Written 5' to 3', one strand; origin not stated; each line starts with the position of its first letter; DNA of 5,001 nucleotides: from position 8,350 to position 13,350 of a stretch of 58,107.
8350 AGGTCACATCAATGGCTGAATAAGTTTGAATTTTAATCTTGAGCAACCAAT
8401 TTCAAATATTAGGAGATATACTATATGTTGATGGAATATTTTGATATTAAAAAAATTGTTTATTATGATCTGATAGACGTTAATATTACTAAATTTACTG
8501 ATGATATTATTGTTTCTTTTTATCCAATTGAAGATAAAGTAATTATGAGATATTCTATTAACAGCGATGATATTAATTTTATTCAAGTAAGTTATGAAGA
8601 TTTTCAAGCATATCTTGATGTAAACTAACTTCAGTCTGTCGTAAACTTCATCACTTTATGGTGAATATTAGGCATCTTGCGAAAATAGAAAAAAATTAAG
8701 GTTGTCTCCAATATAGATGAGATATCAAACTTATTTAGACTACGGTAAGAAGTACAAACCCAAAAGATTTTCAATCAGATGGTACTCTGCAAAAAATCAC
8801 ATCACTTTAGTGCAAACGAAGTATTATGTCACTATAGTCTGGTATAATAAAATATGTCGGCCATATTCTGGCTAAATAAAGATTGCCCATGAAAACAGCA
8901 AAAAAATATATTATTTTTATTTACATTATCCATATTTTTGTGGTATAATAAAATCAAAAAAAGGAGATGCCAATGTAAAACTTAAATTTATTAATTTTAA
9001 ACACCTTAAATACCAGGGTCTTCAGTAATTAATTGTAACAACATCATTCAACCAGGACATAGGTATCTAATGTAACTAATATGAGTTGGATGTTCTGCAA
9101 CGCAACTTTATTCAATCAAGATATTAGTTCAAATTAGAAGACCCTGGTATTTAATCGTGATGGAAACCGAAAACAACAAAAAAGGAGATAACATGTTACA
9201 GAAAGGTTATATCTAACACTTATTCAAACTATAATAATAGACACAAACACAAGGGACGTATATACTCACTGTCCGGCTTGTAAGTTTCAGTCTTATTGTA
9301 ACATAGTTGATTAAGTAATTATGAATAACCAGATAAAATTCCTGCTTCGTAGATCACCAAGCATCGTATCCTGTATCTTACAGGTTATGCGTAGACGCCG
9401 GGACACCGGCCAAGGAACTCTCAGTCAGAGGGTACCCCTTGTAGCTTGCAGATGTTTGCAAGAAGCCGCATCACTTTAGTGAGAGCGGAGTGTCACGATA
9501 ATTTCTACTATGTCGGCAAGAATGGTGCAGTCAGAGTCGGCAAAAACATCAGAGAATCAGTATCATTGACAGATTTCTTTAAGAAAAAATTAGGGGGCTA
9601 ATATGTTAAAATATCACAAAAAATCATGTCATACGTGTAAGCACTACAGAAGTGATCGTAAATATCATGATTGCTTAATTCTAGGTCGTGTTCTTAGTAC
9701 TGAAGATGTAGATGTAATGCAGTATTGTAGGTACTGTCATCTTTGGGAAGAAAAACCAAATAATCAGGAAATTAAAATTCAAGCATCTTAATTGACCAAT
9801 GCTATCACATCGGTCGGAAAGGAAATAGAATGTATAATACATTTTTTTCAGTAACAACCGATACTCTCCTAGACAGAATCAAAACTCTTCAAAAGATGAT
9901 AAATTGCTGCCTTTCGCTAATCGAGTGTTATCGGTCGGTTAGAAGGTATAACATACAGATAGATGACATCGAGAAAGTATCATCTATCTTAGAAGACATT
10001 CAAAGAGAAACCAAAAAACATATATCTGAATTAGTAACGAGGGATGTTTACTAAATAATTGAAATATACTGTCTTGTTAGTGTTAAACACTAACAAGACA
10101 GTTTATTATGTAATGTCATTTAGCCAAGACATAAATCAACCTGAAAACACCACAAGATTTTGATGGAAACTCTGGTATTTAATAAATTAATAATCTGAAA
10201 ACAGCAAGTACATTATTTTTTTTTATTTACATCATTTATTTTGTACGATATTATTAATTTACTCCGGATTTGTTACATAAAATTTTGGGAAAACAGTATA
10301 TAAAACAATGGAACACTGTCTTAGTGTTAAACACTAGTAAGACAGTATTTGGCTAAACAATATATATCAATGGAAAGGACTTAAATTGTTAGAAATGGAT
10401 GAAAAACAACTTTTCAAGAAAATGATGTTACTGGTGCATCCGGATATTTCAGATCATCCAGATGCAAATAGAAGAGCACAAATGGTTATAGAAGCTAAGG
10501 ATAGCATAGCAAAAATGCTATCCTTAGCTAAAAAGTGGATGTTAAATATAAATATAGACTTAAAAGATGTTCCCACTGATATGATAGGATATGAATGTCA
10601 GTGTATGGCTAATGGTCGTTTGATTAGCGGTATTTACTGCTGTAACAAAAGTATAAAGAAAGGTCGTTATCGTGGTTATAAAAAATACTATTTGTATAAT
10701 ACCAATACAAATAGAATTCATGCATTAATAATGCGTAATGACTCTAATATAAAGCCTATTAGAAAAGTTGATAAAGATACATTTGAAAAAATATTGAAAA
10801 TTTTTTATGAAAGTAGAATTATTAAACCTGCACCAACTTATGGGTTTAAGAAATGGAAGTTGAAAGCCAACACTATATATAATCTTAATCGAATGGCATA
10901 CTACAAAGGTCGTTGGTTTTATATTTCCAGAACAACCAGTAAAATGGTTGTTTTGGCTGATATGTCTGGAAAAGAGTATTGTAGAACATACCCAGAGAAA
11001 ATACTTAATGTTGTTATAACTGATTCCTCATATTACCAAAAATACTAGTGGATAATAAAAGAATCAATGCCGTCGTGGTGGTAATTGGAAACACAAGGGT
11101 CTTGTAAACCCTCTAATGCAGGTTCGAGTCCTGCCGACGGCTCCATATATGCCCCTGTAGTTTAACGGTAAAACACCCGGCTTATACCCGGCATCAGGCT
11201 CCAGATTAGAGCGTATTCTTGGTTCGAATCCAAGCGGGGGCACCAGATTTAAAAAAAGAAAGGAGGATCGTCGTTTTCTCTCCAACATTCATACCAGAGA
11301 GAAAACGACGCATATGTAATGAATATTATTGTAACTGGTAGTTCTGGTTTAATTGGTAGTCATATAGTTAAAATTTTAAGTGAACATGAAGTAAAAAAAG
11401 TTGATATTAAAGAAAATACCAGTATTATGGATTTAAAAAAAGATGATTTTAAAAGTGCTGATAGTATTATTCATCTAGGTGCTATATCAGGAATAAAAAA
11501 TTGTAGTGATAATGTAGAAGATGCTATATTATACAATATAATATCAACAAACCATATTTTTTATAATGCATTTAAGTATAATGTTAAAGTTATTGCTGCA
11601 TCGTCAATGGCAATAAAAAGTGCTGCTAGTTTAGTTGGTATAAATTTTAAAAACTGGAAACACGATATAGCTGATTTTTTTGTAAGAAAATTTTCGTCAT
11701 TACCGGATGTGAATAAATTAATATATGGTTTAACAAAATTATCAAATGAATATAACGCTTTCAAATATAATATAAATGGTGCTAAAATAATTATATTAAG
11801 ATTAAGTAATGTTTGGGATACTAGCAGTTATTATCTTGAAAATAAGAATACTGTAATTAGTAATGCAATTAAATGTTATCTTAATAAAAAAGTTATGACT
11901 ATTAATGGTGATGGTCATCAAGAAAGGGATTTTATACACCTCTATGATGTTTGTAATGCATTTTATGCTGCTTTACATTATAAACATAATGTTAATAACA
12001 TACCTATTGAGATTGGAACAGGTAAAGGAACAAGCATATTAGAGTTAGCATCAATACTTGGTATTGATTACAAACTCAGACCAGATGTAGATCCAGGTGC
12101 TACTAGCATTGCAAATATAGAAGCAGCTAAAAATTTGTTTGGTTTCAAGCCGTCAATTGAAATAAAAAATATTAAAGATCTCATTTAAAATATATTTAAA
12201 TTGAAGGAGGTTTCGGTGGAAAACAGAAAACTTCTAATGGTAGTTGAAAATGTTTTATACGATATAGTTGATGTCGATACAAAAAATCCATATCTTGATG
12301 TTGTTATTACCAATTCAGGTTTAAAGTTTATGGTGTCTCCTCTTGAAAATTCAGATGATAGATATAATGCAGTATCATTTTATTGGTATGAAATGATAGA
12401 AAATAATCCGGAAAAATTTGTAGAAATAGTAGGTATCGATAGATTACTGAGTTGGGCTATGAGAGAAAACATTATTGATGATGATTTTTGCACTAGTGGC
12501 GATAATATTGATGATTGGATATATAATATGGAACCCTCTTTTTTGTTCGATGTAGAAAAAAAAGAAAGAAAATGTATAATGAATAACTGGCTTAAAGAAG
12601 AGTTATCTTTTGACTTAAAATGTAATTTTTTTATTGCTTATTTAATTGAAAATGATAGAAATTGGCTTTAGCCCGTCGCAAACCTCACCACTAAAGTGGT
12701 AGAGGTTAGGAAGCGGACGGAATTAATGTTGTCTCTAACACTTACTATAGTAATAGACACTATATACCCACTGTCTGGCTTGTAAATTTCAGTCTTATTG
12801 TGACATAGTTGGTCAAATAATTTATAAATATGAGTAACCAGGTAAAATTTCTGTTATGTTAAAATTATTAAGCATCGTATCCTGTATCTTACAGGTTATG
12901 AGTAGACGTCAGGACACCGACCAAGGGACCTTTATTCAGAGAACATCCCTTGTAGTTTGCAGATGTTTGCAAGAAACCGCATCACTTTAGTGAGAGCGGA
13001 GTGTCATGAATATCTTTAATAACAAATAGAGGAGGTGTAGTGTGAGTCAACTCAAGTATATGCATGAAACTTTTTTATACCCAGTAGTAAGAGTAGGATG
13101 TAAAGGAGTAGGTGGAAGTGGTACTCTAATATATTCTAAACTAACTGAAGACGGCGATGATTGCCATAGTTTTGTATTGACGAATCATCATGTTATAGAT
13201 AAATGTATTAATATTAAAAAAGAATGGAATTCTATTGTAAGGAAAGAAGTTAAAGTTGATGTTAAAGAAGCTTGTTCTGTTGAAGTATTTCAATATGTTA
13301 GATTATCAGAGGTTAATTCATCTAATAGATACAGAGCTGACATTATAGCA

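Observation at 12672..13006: Two paralogous ~300-nt ORF-free elements with compensatory substitutions: an unclassified structured RNA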

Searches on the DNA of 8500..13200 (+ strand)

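Call 8: search_rna_families(source=window, start=8500, end=13200, threshold=evalue, max_evalue=10)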
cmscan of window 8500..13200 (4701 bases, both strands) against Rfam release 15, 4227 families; matches with E-value up to 10: 8.
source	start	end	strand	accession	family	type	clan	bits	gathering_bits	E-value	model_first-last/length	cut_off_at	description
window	11151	11242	+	RF00005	tRNA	Gene; tRNA;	CL00001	58.5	29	3.4e-11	1-71/71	no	tRNA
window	11069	11142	+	RF00005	tRNA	Gene; tRNA;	CL00001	57.1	29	8.1e-11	1-71/71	no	tRNA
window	10050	10119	-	RF02625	WsnRNA46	Gene; sRNA;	-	24.3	65.3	0.15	1-151/151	no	Wolbachia sRNA 46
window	8559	8637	+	RF01422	snoR116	Gene; snRNA; snoRNA; CD-box;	-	20.9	47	1.6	1-86/86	no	small nucleolar RNA snoR116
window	10060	10110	+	RF04134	MIR7504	Gene; miRNA;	-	20.3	83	5.8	1-124/124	no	MIR7504 microRNA precursor family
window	11117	11174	+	RF02553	YrlA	Gene; sRNA;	-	19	69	2.1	30-81/114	no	Y RNA-like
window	10067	10103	+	RF03284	mir-4637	Gene; miRNA;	-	18.9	89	5.9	1-84/84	no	mir-4637 microRNA precursor family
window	11151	11243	-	RF04354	Plastid-ycf2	Cis-reg;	-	17.1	65.7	8.7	1-75/75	no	Plastid-ycf2 5UTR RNA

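Call 60: build_rna_model(alignment_id=A6, structure=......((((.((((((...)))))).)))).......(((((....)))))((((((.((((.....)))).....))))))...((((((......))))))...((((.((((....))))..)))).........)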
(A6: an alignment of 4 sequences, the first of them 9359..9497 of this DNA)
Model R1 built from alignment A6 (4 sequences, 139 columns); structure: as given.
model positions 139; base pairs 39; branch points 4; effective number of sequences 0.79; information 0.59 bits per position. Calibrated on 0.2 Mb of random sequence (short: E-values are rough).
structure used (alignment columns):
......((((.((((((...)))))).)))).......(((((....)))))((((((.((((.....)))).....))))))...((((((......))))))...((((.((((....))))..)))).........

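Call 62: search_with_rna_model(model_id=R1, sources=[window, L003, L004, L005, L006, L007, L008, L009, L010, L011, L012, L013, L014, L015, L016, L017, L018, L019, L020, L021, L022, L023, L024, L025, L026, L027, L028, L029, L030, L031, L032, L033, L034, L035, L036, L037, L038, L039, L040, L041, L042, L043, L044, L045, L046, L047, L048, L049, L050, L051, L052, L053, L054, L055, L056, L057, L058, L059, L060, L061, L062, L063, L064, L065, L066, L067, L068, L069, L070, L071, L072, L073, L074, L075, L076, L077, L078, L079, L080, L081, L082, L087, L088, L093, L095, L100, L102, L105, L106, L117, L119, L121, L123, L141, L146, L154, L162, L163], max_evalue=10)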
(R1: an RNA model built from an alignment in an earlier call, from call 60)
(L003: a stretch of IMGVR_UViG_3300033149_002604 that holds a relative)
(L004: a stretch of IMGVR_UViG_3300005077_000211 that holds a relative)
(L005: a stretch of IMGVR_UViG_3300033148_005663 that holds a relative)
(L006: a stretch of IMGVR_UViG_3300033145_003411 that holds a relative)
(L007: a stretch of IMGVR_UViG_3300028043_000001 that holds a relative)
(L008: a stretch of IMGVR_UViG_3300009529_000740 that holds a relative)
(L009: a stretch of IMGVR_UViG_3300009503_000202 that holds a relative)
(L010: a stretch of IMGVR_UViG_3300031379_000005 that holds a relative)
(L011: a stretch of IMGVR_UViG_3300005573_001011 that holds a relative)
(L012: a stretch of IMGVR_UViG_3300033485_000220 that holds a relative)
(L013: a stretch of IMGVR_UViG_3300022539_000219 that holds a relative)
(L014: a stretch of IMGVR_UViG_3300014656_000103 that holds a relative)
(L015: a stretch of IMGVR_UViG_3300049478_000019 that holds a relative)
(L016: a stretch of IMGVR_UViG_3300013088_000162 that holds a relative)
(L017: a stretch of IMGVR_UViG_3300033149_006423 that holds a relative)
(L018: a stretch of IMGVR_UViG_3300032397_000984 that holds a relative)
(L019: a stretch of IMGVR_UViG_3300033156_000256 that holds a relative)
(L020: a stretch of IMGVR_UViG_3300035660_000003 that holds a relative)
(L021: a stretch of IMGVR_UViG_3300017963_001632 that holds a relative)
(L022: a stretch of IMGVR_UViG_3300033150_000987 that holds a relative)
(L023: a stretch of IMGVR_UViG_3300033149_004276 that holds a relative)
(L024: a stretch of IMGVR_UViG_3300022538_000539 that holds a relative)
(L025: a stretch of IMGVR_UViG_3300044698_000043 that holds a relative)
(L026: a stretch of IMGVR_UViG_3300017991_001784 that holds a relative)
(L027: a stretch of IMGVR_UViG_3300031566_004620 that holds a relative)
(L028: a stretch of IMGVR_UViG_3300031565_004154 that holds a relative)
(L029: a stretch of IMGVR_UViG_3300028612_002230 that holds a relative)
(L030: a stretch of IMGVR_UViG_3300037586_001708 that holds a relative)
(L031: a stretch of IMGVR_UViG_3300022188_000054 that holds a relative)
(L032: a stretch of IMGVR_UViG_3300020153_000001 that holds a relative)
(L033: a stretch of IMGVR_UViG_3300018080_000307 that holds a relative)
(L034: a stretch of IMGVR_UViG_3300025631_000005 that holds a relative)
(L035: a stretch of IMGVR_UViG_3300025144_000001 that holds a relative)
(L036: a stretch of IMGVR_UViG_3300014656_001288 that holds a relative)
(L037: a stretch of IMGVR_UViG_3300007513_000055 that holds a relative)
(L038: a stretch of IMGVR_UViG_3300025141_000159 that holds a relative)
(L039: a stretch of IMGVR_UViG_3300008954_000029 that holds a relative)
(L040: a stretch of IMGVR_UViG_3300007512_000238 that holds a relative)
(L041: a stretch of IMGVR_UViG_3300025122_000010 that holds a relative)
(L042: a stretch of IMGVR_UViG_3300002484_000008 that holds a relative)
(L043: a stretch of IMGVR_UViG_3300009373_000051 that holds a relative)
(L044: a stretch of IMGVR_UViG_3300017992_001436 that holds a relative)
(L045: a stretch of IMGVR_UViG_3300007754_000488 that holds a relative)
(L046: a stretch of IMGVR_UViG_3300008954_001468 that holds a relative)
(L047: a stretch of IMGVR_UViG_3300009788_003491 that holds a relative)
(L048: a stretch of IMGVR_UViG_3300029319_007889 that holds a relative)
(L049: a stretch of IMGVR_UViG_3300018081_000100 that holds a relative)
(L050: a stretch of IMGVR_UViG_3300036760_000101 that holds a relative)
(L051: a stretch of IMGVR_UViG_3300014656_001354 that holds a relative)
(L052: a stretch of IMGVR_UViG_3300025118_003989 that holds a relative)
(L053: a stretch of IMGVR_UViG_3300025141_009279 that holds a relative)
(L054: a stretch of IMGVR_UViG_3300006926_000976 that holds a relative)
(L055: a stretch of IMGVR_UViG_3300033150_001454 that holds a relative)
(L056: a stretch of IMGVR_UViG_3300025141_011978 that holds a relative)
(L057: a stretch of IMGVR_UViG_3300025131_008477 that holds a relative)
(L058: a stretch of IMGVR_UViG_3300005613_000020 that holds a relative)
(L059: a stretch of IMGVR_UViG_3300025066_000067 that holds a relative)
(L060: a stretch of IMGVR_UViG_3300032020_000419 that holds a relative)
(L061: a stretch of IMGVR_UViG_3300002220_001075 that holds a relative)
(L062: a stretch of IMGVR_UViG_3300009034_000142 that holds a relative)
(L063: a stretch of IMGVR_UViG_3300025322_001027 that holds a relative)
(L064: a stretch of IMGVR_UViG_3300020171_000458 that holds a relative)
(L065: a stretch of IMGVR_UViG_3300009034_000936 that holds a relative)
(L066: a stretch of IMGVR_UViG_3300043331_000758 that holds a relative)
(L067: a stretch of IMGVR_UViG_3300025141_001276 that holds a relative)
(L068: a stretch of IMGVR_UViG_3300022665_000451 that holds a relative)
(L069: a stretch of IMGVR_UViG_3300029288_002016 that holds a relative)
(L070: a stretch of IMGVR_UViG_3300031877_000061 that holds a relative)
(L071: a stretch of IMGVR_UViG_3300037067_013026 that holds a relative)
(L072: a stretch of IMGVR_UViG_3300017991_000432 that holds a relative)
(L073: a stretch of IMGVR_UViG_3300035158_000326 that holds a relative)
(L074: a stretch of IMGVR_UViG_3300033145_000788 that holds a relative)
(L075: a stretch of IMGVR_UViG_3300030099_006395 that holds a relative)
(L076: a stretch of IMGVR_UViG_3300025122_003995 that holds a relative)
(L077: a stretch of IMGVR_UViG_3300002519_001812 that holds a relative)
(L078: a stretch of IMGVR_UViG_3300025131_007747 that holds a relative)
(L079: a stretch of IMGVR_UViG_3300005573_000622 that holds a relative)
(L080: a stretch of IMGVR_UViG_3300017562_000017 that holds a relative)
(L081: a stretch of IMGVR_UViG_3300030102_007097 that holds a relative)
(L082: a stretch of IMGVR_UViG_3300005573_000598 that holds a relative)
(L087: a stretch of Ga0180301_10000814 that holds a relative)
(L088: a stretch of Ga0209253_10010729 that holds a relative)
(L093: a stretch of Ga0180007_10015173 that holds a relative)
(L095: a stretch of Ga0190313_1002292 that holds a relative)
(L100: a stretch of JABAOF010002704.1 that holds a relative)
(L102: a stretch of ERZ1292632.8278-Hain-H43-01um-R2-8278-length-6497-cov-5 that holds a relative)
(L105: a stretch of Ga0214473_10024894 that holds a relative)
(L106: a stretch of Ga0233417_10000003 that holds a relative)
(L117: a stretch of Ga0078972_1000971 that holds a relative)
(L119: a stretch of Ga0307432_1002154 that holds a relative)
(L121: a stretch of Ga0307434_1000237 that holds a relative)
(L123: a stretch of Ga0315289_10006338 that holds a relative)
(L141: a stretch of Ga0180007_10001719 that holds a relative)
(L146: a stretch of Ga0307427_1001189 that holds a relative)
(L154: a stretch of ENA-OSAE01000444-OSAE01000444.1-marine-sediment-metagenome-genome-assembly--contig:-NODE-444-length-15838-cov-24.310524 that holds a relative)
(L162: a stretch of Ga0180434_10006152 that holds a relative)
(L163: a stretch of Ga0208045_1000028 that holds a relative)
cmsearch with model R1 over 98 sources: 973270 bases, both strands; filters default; matches with E-value up to 10: 4.
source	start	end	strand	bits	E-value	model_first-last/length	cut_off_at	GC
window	12870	13008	+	174.6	1.1e-50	1-139/139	no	0.45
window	9359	9497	+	167.9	1.2e-48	1-139/139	no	0.53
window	8750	8828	+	12.4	0.42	1-139/139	no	0.33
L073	6648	6753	+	10.6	1.5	1-139/139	no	0.32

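Call 66: search_rna_families(source=window, start=9190, end=9520, threshold=evalue, max_evalue=10)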
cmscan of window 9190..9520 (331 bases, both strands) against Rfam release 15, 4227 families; matches with E-value up to 10: 6.
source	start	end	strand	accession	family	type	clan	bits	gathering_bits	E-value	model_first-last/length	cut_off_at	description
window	9284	9302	-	RF01326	CRISPR-DR13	Gene; CRISPR;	-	15.4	37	9.4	1-30/30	no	CRISPR RNA direct repeat element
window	9303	9364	-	RF01392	isrI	Gene; sRNA;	-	15.3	45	7.9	1-98/98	no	isrI Hfq binding RNA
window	9370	9515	+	RF00091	SNORA62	Gene; snRNA; snoRNA; HACA-box;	CL00040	14.4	80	2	1-154/154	no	Small nucleolar RNA SNORA62/SNORA6 family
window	9284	9302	-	RF01319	CRISPR-DR6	Gene; CRISPR;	-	14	39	4.8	1-30/30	no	CRISPR RNA direct repeat element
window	9320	9417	-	RF04219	HCV_J750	Cis-reg;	-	13.5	90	5.1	1-113/113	no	J750 non-coding RNA (containing SLSL761 and SL783)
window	9458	9512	+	RF01143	sR16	Gene; snRNA; snoRNA; CD-box;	-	11.9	70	9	1-53/53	no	Small nucleolar RNA sR16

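Call 91: search_dna_similar(query=window:9199-9499:+, collection=plasmids, mode=distant, max_rows=10, max_evalue=0.001)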
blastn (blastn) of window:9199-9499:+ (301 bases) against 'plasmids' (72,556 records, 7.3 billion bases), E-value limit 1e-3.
No match.

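Call 102: search_with_rna_model(model_id=R1, sources=[L170, L165], max_evalue=10)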
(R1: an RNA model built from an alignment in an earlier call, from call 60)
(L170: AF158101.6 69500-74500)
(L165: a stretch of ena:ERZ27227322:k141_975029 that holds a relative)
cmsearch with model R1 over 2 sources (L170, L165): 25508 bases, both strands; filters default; matches with E-value up to 10: 3.
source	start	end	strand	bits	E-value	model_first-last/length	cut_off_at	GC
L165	18823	18961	+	167.9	3.2e-50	1-139/139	no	0.53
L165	7032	7170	+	145.9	1.7e-43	1-139/139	no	0.48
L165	18214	18292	+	12.4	0.011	1-139/139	no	0.33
